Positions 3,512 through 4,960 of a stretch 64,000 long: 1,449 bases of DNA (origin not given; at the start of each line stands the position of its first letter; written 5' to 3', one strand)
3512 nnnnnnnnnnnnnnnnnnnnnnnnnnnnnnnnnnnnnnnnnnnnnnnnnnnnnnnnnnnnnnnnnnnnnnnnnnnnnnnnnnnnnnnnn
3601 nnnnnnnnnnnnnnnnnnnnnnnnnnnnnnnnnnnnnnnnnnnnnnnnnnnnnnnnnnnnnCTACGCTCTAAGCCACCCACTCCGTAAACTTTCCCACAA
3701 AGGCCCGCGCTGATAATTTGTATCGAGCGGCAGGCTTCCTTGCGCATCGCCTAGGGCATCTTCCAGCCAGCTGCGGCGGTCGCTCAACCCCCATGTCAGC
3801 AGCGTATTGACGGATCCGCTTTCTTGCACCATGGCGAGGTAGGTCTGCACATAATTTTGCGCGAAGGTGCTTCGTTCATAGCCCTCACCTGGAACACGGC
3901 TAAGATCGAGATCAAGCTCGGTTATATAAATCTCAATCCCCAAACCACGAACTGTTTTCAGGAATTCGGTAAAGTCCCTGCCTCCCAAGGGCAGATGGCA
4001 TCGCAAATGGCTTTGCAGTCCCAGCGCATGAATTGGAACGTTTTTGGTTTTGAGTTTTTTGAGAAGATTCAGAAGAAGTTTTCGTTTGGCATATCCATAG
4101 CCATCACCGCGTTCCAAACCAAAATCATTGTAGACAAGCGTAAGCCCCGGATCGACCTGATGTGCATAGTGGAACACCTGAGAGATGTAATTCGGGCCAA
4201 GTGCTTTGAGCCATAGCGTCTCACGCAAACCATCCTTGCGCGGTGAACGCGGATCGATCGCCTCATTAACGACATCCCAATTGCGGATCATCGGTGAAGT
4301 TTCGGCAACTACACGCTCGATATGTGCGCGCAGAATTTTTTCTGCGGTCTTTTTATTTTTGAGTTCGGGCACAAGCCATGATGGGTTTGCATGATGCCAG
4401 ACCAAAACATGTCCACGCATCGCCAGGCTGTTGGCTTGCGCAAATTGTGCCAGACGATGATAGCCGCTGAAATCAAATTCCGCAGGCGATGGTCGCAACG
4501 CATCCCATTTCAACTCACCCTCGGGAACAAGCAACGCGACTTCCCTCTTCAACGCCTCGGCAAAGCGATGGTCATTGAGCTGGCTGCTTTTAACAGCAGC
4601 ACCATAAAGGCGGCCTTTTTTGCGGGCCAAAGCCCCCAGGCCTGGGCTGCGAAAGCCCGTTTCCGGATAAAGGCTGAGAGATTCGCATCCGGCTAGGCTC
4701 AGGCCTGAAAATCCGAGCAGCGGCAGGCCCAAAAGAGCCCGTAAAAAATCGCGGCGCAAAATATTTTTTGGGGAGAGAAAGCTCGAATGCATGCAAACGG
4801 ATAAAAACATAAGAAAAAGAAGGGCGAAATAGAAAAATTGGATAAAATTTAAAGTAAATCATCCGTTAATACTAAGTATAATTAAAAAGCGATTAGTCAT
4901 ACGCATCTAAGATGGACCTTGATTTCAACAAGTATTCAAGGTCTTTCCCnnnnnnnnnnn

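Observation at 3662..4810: Tat-signal GH10 'xylanase' inside the EPS locus, with tatABC 36 kb downstream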

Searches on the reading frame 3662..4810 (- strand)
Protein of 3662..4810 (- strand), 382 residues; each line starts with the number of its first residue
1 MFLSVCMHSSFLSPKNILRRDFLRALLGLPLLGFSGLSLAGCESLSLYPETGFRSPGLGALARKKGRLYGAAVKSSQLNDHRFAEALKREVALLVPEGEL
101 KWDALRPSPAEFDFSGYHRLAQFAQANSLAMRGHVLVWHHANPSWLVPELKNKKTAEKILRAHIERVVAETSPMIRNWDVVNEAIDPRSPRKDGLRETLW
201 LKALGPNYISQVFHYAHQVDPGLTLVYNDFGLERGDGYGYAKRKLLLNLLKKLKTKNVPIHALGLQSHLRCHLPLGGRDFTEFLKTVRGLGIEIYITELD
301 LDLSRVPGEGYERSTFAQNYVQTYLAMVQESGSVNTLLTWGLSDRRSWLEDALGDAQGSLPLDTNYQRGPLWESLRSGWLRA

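Call 3: search_protein_families(library=pfam, proteins=[window:3662-4810:-], max_evalue=0.01)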
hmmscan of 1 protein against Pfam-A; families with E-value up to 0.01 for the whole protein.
window:3662-4810:- (382 aa): 1 family
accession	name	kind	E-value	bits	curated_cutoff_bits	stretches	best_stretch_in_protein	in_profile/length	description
PF00331.26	Glyco_hydro_10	-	2.6e-74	250.7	22.1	1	58-374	2-307/311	Glycosyl hydrolase family 10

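Call 4: search_protein_families(library=ncbifam, proteins=[window:3662-4810:-], max_evalue=0.01)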
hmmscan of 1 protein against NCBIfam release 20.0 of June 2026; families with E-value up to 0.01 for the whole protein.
window:3662-4810:- (382 aa): 1 family
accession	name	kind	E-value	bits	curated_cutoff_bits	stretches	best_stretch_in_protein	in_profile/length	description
NF041944.1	Xylase_Ferestase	equivalog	6.6e-33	113.8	1200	1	69-367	12-326/694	bifunctional endo-1,4-beta-xylanase/feruloyl esterase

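Call 8: find_homologous_proteins(query=window:3662-4810:-)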
Query window:3662-4810:- (382 aa): 1228 proteins with E <= 0.001 among 8000 candidates; the best 120 are listed.
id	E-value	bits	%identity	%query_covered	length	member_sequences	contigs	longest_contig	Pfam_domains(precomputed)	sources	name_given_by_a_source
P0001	9.8e-217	737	100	84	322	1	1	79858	PF00331.27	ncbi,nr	ncbi:MAG: endo-1,4-beta-xylanase [Alphaproteobacteria bacterium]|nr:endo-1,4-beta-xylanase [Alphapro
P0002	4.4e-183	627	73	98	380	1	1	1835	PF00331.27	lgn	-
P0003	5.7e-143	495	61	95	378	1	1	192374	PF00331.27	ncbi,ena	-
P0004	1.1e-137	477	60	98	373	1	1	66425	PF00331.27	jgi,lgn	-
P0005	5.8e-136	472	59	98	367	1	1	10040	PF00331.27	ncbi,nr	ncbi:MAG: endo-1,4-beta-xylanase [Proteobacteria bacterium]|nr:endo-1,4-beta-xylanase [Pseudomonadot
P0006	1.1e-134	467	57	97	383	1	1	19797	PF00331.27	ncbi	-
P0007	9.6e-133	461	55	97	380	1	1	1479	PF00331.27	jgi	-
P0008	1.2e-132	461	59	93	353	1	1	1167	PF00331.27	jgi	jgi:endo-1,4-beta-xylanase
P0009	7.7e-132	458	56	97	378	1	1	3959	PF00331.27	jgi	jgi:endo-1,4-beta-xylanase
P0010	1.3e-131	457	55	98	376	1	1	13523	PF00331.27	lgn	-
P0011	1.7e-131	457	56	96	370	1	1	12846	PF00331.27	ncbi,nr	ncbi:MAG: endo-1,4-beta-xylanase [Pseudomonadota bacterium]|nr:endo-1,4-beta-xylanase [Pseudomonadot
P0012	5.8e-131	455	57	96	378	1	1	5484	PF00331.27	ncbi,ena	-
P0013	8.0e-131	455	56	98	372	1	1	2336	PF00331.27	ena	-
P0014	1.2e-128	447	58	89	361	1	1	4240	PF00331.27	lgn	-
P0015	2.6e-127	443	54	98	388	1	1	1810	PF00331.27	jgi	jgi:endo-1,4-beta-xylanase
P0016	2.7e-127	443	58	86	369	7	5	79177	PF00331.27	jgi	jgi:endo-1,4-beta-xylanase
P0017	3.9e-126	439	54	98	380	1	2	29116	PF00331.27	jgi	jgi:endo-1,4-beta-xylanase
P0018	1.6e-125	437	56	96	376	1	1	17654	PF00331.27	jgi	jgi:endo-1,4-beta-xylanase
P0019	2.4e-125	437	54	96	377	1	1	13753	PF00331.27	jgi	jgi:endo-1,4-beta-xylanase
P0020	1.1e-123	431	55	96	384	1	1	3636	PF00331.27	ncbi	-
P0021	2.2e-123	430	54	97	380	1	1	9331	PF00331.27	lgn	-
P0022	2.0e-122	427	55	96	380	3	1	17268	PF00331.27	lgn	-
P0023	2.7e-122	427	54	96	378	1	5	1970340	PF00331.27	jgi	jgi:endo-1,4-beta-xylanase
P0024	3.4e-122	426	54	98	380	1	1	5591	PF00331.27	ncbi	ncbi:MAG: endo-1,4-beta-xylanase [Bdellovibrionales bacterium]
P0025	3.3e-121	423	55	85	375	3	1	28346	PF00331.27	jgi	jgi:endo-1,4-beta-xylanase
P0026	6.7e-121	422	57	85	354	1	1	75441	PF00331.27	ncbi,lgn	-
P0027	1.4e-120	421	54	97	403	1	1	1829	PF00331.27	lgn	-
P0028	1.3e-119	418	52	96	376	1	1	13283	PF00331.27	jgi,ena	-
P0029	1.4e-119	418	53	95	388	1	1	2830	PF00331.27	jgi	jgi:endo-1,4-beta-xylanase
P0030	1.8e-119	417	52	92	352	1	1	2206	PF00331.27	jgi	-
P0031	1.5e-117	411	53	90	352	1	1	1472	PF00331.27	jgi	jgi:endo-1,4-beta-xylanase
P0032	1.7e-116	407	56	85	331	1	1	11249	PF00331.27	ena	-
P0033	1.4e-113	398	53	96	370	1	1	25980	PF00331.27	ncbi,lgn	-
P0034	2.1e-109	384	58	75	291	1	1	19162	PF00331.27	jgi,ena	-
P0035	1.0e-108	382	58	76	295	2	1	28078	PF00331.27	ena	-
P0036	2.4e-105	371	52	82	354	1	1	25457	PF00331.27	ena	-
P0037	1.8e-102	361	57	75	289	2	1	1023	PF00331.27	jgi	-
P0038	4.7e-91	324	44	97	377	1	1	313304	PF00331.27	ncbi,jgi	jgi:endo-1,4-beta-xylanase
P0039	1.9e-80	289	60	58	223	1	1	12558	PF00331.27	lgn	-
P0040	2.6e-80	288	54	63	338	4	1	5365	PF00331.27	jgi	jgi:endo-1,4-beta-xylanase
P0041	9.6e-77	277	41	99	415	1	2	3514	PF00331.27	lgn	-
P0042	1.6e-76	276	42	95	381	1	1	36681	PF00331.27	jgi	jgi:endo-1,4-beta-xylanase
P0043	2.4e-76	275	42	93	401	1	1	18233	PF00331.27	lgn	-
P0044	4.9e-75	271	44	84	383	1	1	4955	PF00331.27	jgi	jgi:endo-1,4-beta-xylanase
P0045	2.3e-74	269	44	84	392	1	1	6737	PF00331.27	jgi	jgi:endo-1,4-beta-xylanase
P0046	5.8e-74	267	41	88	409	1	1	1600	PF00331.27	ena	-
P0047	6.5e-74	267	41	96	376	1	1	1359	PF00331.27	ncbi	-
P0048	7.2e-74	267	44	84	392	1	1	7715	PF00331.27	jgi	jgi:endo-1,4-beta-xylanase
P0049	3.5e-73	265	41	93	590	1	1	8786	PF00331.27,PF00395.26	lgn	-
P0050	9.8e-73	263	41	93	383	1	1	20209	PF00331.27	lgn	-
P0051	1.0e-72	263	42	86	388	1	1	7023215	PF00331.27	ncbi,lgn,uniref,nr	ncbi:endo-1,4-beta-xylanase [Calothrix sp. PCC 7507]|uniref:endo-1,4-beta-xylanase n=1 Tax=Calothrix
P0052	1.1e-72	263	44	85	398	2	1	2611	PF00331.27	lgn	-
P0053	1.2e-72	263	40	91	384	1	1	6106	PF00331.27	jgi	jgi:endo-1,4-beta-xylanase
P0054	1.2e-72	263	43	84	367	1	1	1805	PF00331.27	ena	-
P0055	4.0e-72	261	44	86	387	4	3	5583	PF00331.27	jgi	jgi:endo-1,4-beta-xylanase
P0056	4.3e-72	261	43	87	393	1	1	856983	PF00331.27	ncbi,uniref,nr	ncbi:endo-1,4-beta-xylanase [Leptolyngbya sp. FACHB-261]|uniref:endo-1,4-beta-xylanase n=1 Tax=Lepto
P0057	6.3e-72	261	40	92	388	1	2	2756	PF00331.27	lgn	-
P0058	1.1e-71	260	42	90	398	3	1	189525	PF00331.27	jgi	jgi:endo-1,4-beta-xylanase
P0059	1.2e-71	260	43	84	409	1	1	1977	PF00331.27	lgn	-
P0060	1.3e-71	260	39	95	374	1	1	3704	PF00331.27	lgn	-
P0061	1.8e-71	259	43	84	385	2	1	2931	PF00331.27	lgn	-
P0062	2.1e-71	259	42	87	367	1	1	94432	PF00331.27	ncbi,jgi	ncbi:MAG: endo-1,4-beta-xylanase [Rhizomicrobium sp.]|jgi:endo-1,4-beta-xylanase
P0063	2.1e-71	259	42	94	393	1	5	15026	PF00331.27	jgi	jgi:endo-1,4-beta-xylanase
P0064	3.2e-71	258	44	84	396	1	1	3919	PF00331.27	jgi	jgi:endo-1,4-beta-xylanase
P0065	3.4e-71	258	41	93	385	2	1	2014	PF00331.27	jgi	jgi:endo-1,4-beta-xylanase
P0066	5.5e-71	258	44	84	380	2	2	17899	PF00331.27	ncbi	-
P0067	6.4e-71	257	41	85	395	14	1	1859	PF00331.27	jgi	-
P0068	1.5e-70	256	41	93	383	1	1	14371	PF00331.27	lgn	-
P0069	2.3e-70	256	42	83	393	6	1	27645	PF00331.27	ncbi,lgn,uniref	ncbi:endo-1,4-beta-xylanase [Acaryochloris marina NIES-2412]|uniref:endo-1,4-beta-xylanase n=1 Tax=A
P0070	2.3e-70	256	40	85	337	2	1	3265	PF00331.27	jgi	jgi:endo-1,4-beta-xylanase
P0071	2.8e-70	255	42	86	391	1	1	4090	PF00331.27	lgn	-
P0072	3.5e-70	255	42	85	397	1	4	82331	PF00331.27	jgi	jgi:endo-1,4-beta-xylanase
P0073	4.2e-70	255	41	87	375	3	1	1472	PF00331.27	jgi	jgi:endo-1,4-beta-xylanase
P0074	5.9e-70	254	42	85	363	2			PF00331.27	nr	nr:endo-1,4-beta-xylanase [Acaryochloris sp. IP29b_bin.148]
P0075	6.4e-70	254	41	84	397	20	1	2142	PF00331.27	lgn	-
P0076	7.4e-70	254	42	85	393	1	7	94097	PF00331.27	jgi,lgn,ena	-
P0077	8.1e-70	254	43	82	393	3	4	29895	PF00331.27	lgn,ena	-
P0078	1.2e-69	253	43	83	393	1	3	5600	PF00331.27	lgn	-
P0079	1.2e-69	253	40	94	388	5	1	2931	PF00331.27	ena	-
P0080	1.4e-69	253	41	86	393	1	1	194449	PF00331.27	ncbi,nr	ncbi:glycosyl hydrolase family 10 [Cyanosarcina cf. burmensis CCALA 770]|nr:glycosyl hydrolase famil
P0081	1.6e-69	253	43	83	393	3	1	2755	PF00331.27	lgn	-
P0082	1.8e-69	253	39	92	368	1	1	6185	PF00331.27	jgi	jgi:endo-1,4-beta-xylanase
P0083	2.0e-69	252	42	84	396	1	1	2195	PF00331.27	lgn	-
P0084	2.2e-69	252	38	93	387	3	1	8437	PF00331.27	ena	-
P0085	2.3e-69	252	42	85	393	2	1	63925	PF00331.27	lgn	-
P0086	2.3e-69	252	43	92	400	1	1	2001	PF00331.27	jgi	jgi:endo-1,4-beta-xylanase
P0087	2.5e-69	252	40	95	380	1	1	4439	PF00331.27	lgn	-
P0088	2.5e-69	252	42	82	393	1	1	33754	PF00331.27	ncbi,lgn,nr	ncbi:glycosyl hydrolase family 10 [Calothrix sp. HK-06]|nr:glycosyl hydrolase family 10 [Calothrix s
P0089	3.3e-69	252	42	85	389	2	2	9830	PF00331.27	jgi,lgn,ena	-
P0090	3.4e-69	252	42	83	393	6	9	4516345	PF00331.27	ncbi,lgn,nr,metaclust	ncbi:endo-1,4-beta-xylanase [Acaryochloris sp. CCMEE 5410]|nr:endo-1,4-beta-xylanase [Acaryochloris 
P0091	3.5e-69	252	41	92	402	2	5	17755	PF00331.27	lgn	-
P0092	3.5e-69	252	39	93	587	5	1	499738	PF00331.27,PF00395.26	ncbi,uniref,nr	ncbi:endo-1,4-beta-xylanase [Gloeocapsopsis sp. IPPAS B-1203]|uniref:endo-1,4-beta-xylanase n=1 Tax=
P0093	7.1e-69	251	41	90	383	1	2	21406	PF00331.27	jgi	jgi:endo-1,4-beta-xylanase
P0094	7.2e-69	251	42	82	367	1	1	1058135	PF00331.27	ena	-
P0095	7.8e-69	251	41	79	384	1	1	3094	PF00331.27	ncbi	-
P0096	8.4e-69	250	41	85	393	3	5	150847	PF00331.27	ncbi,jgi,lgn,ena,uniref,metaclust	ncbi:endo-1,4-beta-xylanase [Scytonema sp. PCC 10023]|uniref:endo-1,4-beta-xylanase n=1 Tax=Scytonem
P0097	8.7e-69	250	43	83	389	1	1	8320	PF00331.27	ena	-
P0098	8.9e-69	250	42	83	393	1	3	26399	PF00331.27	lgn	-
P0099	9.4e-69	250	39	93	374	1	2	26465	PF00331.27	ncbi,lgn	-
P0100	9.9e-69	250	41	94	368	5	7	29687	PF00331.27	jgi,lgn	jgi:endo-1,4-beta-xylanase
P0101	1.1e-68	250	43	82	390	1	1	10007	PF00331.27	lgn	-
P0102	1.1e-68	250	40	88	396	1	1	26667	PF00331.27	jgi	jgi:endo-1,4-beta-xylanase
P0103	1.1e-68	250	42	82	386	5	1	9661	PF00331.27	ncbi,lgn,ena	-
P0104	2.0e-68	249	41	83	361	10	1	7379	PF00331.27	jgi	-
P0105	2.1e-68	249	39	93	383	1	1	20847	PF00331.27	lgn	-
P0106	2.1e-68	249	41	84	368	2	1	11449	PF00331.27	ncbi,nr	ncbi:MAG: endo-1,4-beta-xylanase [Proteobacteria bacterium]|nr:endo-1,4-beta-xylanase [Pseudomonadot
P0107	2.4e-68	249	42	81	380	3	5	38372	PF00331.27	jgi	jgi:endo-1,4-beta-xylanase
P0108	2.7e-68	249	39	94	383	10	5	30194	PF00331.27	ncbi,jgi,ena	jgi:endo-1,4-beta-xylanase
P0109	2.8e-68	249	42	86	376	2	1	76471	PF00331.27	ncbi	ncbi:endo-1,4-beta-xylanase [Scytonema sp. NUACC26]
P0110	2.9e-68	249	39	95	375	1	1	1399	PF00331.27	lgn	-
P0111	3.4e-68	248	39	92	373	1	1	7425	PF00331.27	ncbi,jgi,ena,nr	ncbi:MAG: endo-1,4-beta-xylanase [Alphaproteobacteria bacterium]|nr:endo-1,4-beta-xylanase [Alphapro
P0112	3.6e-68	248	43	81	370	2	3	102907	PF00331.27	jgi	jgi:endo-1,4-beta-xylanase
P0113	4.3e-68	248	41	84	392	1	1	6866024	PF00331.27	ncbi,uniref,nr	ncbi:endo-1,4-beta-xylanase [Halotia branconii]|uniref:Beta-xylanase n=1 Tax=Halotia branconii CENA3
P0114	4.3e-68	248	40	89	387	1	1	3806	PF00331.27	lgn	-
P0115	6.1e-68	248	39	90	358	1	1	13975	PF00331.27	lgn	-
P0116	6.6e-68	247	38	96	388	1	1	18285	PF00331.27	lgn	-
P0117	6.6e-68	247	43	82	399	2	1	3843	PF00331.27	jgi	jgi:endo-1,4-beta-xylanase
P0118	8.4e-68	247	38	93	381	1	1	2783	PF00331.27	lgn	-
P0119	8.8e-68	247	39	93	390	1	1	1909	PF00331.27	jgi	jgi:endo-1,4-beta-xylanase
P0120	9.0e-68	247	39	93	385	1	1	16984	PF00331.27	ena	-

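Call 9: search_solved_structures(query=window:3662-4810:-, show_alignments=2)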
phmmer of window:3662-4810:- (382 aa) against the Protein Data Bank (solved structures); distinct sequences matched with E-value up to 0.001: 142 (the best 60 are shown).
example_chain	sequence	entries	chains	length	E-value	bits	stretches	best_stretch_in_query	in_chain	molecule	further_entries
3niy_A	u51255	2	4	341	3.5e-49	170.9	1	53-375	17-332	Endo-1,4-beta-xylanase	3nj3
1vbr_A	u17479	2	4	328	6.2e-49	170.1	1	77-375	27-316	endo-1,4-beta-xylanase B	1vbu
1xyz_A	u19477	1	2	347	7.5e-47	163.3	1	79-377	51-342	1,4-BETA-D-XYLAN-XYLANOHYDROLASE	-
1v6y_A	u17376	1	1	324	1.3e-45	159.2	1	57-375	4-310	Beta-xylanase,Exoglucanase/xylanase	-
1nq6_A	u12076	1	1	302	1.3e-42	149.3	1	57-373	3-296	Xys1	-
3wuf_A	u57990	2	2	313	1.5e-42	149.1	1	58-375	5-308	Endo-1,4-beta-xylanase A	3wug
8bbi_A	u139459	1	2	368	2.6e-42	148.3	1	95-374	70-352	Beta-xylanase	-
7nl2_A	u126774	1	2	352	2.9e-42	148.2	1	95-374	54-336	Beta-xylanase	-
3w24_A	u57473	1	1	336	7e-41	143.6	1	69-351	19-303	Glycoside hydrolase family 10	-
6d5c_A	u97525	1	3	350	1.2e-40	142.8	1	87-370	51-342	glycoside hydrolase WP_045175321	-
3wub_A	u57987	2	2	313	2.4e-40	141.8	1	58-375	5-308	Endo-1,4-beta-xylanase A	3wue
5ofj_A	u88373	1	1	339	2.7e-40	141.7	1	89-372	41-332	Glycoside hydrolase family 48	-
3cuf_A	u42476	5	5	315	3.2e-40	141.4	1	63-375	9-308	Exo-beta-1,4-glucanase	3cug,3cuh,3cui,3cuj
1exp_A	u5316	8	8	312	3.5e-40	141.3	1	63-375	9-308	BETA-1,4-D-GLYCANASE CEX-CD | BETA-1,4-XYLANASE | EXO-1,4-BETA-D-GLYCANASE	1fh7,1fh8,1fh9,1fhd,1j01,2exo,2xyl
3w25_A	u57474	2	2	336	4.7e-40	140.9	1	69-351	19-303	Glycoside hydrolase family 10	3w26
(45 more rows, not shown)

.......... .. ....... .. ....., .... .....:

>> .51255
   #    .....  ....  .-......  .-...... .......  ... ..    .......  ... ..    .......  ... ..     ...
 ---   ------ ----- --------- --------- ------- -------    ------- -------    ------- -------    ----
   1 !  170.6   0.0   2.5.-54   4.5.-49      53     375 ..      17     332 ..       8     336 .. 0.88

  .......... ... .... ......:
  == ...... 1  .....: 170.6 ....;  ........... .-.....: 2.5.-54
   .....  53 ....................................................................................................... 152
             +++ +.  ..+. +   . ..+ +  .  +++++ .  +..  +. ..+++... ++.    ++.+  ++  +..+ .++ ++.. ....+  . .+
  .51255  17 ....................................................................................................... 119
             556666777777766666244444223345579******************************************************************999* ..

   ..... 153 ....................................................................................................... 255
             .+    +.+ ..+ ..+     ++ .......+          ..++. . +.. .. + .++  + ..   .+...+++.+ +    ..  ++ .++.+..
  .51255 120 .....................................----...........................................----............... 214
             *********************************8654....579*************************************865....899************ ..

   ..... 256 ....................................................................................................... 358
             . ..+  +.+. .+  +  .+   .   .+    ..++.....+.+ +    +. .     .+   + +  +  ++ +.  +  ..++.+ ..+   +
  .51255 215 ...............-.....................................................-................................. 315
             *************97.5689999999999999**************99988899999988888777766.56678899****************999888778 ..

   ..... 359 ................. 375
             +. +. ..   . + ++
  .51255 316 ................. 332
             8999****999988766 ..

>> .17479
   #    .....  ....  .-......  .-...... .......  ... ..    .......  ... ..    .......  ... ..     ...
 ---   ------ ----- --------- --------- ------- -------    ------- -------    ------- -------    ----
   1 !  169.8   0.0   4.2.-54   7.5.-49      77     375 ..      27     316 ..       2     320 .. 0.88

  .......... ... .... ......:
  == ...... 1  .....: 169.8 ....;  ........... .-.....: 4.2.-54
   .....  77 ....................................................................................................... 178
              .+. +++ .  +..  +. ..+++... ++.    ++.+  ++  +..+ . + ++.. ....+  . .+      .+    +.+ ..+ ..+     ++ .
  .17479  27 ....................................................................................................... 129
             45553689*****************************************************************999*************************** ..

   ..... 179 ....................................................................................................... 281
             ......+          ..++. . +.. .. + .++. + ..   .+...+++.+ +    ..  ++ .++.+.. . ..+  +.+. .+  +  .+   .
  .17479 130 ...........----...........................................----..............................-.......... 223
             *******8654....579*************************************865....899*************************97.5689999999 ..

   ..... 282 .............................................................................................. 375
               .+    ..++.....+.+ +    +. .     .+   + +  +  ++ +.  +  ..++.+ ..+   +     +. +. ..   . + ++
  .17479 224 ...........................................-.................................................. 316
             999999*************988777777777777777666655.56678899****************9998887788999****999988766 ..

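Call 16: find_encoding_contigs(protein=P0003, flank=10000, max_places=2)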
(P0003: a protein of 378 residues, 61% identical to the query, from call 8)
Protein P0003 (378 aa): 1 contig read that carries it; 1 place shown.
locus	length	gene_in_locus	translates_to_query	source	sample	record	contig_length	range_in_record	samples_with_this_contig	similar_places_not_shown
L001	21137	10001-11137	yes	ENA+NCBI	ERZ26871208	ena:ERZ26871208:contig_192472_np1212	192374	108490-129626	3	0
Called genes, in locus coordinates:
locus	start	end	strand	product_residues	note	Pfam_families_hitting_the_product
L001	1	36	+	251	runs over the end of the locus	PF03808:Glyco_tran_WecG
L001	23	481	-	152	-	PF03023:MurJ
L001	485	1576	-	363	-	PF03023:MurJ, PF01554:MatE (weak)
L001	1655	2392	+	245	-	PF00149:Metallophos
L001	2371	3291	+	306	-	-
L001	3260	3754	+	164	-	PF04932:Wzy_C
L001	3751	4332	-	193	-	-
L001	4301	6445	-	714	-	PF02706:Wzz, PF13807:GNVR (weak), PF01656:CbiA, PF09140:MipZ, PF10609:ParA, PF13614:AAA_31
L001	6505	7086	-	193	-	PF02563:Poly_export, PF10531:SLBB, PF22461:SLBB_2 (weak)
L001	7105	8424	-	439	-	PF10082:BBP2_2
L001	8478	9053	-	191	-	-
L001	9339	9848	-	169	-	PF20352:DUF6647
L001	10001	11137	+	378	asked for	PF00331:Glyco_hydro_10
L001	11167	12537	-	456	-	-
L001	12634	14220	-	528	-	PF13727:CoA_binding_3, PF02397:Bac_transf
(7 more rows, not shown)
